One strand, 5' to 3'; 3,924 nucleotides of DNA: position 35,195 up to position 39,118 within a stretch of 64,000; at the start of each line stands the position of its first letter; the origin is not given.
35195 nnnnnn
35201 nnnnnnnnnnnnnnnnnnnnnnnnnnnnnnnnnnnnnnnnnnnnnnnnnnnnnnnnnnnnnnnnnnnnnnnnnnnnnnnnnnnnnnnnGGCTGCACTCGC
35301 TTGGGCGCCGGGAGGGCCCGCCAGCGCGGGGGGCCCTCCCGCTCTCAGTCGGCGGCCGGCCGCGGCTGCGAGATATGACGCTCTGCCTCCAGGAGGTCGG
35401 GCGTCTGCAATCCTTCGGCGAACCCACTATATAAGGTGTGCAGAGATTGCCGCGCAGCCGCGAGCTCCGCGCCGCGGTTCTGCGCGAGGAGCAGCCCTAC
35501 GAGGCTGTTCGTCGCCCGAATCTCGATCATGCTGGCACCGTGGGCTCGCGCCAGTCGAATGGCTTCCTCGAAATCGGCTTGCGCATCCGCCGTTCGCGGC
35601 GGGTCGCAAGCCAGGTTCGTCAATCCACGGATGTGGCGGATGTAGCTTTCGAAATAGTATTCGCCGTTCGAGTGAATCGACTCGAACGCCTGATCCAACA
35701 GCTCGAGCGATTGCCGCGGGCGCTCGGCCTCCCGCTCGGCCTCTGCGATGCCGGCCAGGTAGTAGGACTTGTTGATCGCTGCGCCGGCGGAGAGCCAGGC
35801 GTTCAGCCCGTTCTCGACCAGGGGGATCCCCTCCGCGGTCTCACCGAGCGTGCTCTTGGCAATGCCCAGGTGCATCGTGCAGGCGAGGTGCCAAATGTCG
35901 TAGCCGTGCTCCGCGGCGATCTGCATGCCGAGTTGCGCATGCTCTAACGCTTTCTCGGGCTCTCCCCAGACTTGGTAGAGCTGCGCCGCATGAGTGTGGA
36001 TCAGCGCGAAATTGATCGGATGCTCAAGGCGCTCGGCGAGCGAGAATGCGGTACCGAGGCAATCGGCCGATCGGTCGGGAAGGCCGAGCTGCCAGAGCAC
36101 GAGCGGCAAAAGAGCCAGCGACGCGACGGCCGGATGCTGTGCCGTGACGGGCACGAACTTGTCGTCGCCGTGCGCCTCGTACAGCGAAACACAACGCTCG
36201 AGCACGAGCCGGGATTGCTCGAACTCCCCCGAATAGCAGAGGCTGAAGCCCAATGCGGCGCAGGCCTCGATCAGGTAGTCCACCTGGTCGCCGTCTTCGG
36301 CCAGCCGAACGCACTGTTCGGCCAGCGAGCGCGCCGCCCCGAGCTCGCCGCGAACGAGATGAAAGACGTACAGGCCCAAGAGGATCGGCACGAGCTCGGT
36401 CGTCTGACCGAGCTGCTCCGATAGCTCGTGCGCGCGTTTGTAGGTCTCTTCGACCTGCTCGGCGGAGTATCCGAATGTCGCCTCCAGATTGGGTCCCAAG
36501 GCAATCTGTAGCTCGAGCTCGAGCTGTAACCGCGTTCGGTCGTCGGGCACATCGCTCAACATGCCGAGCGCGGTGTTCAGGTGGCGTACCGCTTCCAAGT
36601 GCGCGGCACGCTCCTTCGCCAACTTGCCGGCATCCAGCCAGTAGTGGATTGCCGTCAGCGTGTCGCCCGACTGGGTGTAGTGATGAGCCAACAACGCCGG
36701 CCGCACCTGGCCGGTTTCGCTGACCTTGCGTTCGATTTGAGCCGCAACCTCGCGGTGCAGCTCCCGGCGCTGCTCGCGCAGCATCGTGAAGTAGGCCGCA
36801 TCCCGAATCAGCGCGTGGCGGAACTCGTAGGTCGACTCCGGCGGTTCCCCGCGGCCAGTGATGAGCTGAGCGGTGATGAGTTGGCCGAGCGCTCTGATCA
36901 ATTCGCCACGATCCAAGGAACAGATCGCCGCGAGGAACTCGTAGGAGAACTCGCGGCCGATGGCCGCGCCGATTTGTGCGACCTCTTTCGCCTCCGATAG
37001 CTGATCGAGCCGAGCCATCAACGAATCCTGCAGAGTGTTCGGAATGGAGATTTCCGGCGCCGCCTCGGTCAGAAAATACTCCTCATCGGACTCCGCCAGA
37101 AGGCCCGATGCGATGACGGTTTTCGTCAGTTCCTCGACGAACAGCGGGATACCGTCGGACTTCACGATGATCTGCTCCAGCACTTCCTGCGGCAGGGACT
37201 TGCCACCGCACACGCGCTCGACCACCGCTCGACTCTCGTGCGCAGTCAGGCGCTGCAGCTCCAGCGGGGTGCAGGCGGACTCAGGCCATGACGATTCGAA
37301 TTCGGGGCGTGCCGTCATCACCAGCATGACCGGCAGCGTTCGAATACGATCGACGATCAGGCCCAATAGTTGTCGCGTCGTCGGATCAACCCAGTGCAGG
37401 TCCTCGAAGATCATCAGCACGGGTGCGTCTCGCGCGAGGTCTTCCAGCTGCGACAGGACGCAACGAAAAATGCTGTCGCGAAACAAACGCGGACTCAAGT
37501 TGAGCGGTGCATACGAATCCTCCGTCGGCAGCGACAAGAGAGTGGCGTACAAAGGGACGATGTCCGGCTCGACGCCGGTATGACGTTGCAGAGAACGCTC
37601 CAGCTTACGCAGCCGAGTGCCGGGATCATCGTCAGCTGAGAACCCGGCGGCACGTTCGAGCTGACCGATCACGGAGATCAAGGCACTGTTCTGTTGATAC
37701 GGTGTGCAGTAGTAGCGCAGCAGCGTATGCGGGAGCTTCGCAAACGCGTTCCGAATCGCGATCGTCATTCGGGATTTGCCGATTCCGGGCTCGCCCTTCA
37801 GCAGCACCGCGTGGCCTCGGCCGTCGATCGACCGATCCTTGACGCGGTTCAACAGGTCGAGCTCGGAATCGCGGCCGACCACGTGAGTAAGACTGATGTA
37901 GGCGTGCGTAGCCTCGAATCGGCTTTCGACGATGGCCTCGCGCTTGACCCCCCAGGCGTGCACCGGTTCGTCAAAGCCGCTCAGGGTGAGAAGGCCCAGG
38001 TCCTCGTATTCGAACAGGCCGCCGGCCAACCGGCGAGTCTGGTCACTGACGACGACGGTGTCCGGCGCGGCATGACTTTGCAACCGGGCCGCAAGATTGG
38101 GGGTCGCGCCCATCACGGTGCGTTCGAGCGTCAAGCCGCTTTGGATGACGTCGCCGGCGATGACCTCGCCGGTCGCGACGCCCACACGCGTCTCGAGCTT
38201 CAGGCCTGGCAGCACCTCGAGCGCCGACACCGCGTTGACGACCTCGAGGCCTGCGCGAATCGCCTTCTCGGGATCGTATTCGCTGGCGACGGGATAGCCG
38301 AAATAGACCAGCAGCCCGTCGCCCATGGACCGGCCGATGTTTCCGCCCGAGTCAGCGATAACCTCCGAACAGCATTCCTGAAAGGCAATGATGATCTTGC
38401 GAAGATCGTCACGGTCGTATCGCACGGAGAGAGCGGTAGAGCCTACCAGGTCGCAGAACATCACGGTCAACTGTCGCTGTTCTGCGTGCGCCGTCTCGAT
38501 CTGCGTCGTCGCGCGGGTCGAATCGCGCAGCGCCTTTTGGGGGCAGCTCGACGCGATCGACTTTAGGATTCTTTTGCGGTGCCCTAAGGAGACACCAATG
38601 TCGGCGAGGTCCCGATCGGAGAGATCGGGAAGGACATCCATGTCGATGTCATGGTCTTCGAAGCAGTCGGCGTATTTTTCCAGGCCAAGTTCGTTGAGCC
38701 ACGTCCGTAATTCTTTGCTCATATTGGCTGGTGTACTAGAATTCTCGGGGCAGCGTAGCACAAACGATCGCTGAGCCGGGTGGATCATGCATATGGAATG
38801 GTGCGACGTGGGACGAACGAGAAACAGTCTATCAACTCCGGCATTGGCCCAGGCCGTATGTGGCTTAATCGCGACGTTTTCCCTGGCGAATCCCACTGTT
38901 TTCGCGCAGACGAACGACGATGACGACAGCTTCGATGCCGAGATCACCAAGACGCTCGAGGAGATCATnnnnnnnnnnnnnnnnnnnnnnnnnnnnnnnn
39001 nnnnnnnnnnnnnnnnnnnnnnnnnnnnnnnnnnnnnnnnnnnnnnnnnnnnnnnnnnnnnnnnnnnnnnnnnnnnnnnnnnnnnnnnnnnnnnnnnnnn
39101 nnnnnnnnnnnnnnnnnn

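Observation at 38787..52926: Uncharacterised isoprenoid-type gene cluster: TonB receptor, two large flavoproteins, polyprenyl synthase, SDR and three ADC-like domains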

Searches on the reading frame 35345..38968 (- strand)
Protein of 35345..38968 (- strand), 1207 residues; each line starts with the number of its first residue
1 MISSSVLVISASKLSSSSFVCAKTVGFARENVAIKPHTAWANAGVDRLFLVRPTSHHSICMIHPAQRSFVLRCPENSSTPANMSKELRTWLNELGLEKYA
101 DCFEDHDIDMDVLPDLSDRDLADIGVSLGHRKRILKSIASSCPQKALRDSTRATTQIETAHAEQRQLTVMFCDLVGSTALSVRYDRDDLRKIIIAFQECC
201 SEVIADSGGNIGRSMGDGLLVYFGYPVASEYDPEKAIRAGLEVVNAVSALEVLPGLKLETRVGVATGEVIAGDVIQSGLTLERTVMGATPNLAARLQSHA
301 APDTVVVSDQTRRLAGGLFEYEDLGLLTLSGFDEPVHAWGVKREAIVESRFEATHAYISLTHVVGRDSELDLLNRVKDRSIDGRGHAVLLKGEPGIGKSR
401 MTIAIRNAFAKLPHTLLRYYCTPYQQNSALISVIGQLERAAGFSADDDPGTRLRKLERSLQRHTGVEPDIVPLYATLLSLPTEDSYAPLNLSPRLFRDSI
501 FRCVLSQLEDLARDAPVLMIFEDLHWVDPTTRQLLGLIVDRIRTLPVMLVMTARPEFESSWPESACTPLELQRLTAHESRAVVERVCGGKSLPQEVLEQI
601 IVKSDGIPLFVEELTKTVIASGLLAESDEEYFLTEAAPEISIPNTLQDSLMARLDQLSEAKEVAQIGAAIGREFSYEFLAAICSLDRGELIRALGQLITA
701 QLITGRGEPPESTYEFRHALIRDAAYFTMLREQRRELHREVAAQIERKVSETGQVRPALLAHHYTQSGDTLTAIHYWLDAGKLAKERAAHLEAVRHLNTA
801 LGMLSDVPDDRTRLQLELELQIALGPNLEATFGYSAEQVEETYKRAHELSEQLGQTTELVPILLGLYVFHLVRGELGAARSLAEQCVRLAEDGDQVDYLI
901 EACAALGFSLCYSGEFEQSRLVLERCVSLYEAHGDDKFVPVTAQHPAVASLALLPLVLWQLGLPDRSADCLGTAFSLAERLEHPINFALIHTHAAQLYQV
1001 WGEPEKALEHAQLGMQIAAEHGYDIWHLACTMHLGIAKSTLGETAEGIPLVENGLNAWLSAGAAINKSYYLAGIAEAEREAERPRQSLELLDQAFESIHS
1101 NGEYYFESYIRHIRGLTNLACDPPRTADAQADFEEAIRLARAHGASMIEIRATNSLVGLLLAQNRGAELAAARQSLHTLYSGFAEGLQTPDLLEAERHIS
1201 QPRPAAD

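Call 6: search_protein_families(library=pfam, proteins=[window:35345-38968:-], max_evalue=0.001)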
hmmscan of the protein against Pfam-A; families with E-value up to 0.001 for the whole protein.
window:35345-38968:- (1207 aa): 6 families
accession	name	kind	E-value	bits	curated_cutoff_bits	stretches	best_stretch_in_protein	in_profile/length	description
PF13191.12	AAA_16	-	1.6e-17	64.9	32.6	1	363-550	2-167/167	AAA ATPase domain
PF00536.37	SAM_1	-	3.1e-15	56.7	23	1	86-139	7-61/64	SAM domain (Sterile alpha motif)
PF00211.25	Guanylate_cyc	-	3.2e-15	56.6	21.9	1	163-331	5-172/183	Adenylate and Guanylate cyclase catalytic domain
PF07647.24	SAM_2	-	6.3e-12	45.9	20.5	1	85-139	7-63/66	SAM domain (Sterile alpha motif)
PF13424.12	TPR_12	-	0.00025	21.6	30.1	0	1028-1096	2-73/77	Tetratricopeptide repeat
PF17874.7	TPR_MalT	-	0.00036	20.4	45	0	987-1034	121-167/336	MalT-like TPR region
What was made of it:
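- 35345..38722 (-): Cyclase-STAND regulator: SAM domain, class III nucleotide cyclase, AAA_16 NTPase and TPR. The ORF extends to 38968; the probable start is M83 (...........). Pfam SAM_1, Guanylate_cyc, AAA_16 and TPR (call 6).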

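Call 60: search_protein_families(library=padloc, proteins=[window:35345-38968:-], max_evalue=0.001)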
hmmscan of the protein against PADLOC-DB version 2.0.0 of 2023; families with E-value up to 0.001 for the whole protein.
window:35345-38968:- (1207 aa): 8 families
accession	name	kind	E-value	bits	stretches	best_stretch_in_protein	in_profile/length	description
PDLC02370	PycC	-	2.1e-14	51.7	1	159-309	74-232/340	-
PDLC02367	PycC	-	3.2e-14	50.9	1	160-310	37-187/226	-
PDLC00734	PycC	-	4.3e-14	50.4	1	156-299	179-323/374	Pycsar cyclase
PDLC00764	PycC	-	6.5e-10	36.5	1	158-239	86-164/449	Pycsar cyclase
PDLC00767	PycC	-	1.2e-09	36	1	159-310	85-244/337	Pycsar cyclase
PDLC00766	PycC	-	1.1e-08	32.8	1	160-309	37-189/232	Pycsar cyclase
PDLC00761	PycC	-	1.1e-06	25.9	1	158-249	97-182/438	Pycsar cyclase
PDLC02369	PycC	-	0.00026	18.6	1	160-310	40-186/248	-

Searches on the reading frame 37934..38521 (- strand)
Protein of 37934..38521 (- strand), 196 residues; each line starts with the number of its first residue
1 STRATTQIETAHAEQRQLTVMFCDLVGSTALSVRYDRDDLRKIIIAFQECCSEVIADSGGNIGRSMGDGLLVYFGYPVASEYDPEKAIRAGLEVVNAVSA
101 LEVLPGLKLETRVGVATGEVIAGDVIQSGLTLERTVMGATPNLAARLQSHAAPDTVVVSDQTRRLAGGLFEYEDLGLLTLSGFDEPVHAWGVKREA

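Call 83: search_solved_structures(query=window:37934-38521:-, max_evalue=0.00001, show_alignments=2)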
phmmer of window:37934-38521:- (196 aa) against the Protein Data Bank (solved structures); distinct sequences matched with E-value up to 0.00001: 35.
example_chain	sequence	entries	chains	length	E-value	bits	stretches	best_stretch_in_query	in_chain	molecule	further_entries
2w01_A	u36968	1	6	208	8.9e-19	71.5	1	13-192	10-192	ADENYLATE CYCLASE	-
6fht_A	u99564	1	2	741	5.7e-18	68.9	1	14-192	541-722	Bacteriophytochrome,Adenylate cyclase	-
3r5g_A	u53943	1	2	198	5.7e-15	59.1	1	13-192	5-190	CyaB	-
3mr7_A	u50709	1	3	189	1e-10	45.3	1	12-191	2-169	Adenylate/guanylate cyclase/hydrolase, alpha/beta fold family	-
5oyh_A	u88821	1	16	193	4.8e-10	43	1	13-190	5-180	Nucleotide cyclase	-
6sir_A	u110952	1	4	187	7.5e-10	42.4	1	13-190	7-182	Nucleotide cyclase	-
1wc0_A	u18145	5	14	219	2.9e-09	40.5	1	13-188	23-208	ADENYLATE CYCLASE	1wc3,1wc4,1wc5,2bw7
1wc1_A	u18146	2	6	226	3.5e-09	40.2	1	13-188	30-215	ADENYLATE CYCLASE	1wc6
5x4u_A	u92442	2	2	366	4.8e-09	39.8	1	18-170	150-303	Photoactivated adenylyl cyclase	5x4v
4yus_A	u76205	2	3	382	5.3e-09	39.6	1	18-169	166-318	Family 3 adenylate cyclase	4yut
9f1w_A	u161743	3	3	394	5.7e-09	39.5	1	18-169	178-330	Family 3 adenylate cyclase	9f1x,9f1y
5x4t_A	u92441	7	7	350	6.2e-09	39.4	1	18-170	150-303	Photoactivated adenylyl cyclase | Family 3 adenylate cyclase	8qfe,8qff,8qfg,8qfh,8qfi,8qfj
9f1z_A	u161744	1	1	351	6.3e-09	39.4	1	18-170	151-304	Family 3 adenylate cyclase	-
1ybt_A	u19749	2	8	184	7.9e-08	35.8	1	12-181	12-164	hydrolase, alpha/beta hydrolase fold family | lipJ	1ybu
9bcv_A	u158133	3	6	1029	9.4e-08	35.6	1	9-180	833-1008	Atrial natriuretic peptide receptor 1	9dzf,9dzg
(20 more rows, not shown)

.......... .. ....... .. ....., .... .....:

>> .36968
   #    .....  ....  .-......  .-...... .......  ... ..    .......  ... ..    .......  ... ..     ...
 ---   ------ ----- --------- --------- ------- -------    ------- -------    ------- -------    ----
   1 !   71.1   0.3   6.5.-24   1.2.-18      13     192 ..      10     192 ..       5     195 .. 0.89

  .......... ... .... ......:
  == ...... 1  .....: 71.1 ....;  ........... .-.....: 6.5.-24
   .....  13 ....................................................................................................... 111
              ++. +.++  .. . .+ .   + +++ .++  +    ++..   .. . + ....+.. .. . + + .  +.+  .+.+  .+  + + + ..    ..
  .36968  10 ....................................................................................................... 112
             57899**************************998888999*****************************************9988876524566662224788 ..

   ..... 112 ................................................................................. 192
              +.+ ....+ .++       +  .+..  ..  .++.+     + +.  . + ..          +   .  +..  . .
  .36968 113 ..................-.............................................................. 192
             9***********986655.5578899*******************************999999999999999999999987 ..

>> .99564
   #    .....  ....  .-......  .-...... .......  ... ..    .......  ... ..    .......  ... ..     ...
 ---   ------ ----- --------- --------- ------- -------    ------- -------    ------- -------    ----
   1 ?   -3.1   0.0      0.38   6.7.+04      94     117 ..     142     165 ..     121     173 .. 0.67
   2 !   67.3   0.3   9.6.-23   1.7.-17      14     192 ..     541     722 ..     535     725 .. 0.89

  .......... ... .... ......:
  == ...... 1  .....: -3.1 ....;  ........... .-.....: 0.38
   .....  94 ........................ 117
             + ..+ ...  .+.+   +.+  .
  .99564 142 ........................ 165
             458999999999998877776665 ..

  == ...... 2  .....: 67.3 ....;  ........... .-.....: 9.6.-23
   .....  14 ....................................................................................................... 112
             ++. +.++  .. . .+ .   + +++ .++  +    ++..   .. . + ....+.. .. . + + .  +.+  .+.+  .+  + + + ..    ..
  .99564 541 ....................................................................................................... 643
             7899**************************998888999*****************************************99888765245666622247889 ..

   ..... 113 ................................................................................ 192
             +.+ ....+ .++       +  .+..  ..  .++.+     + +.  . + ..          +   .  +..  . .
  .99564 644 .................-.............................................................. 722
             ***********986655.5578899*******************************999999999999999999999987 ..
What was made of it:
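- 35345..38722 (-): The metal-binding Asp residues (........, MGDG) and the Asn/Arg of PNLAARL are present (call 83).
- The cyclase has its catalytic residues (call 83).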
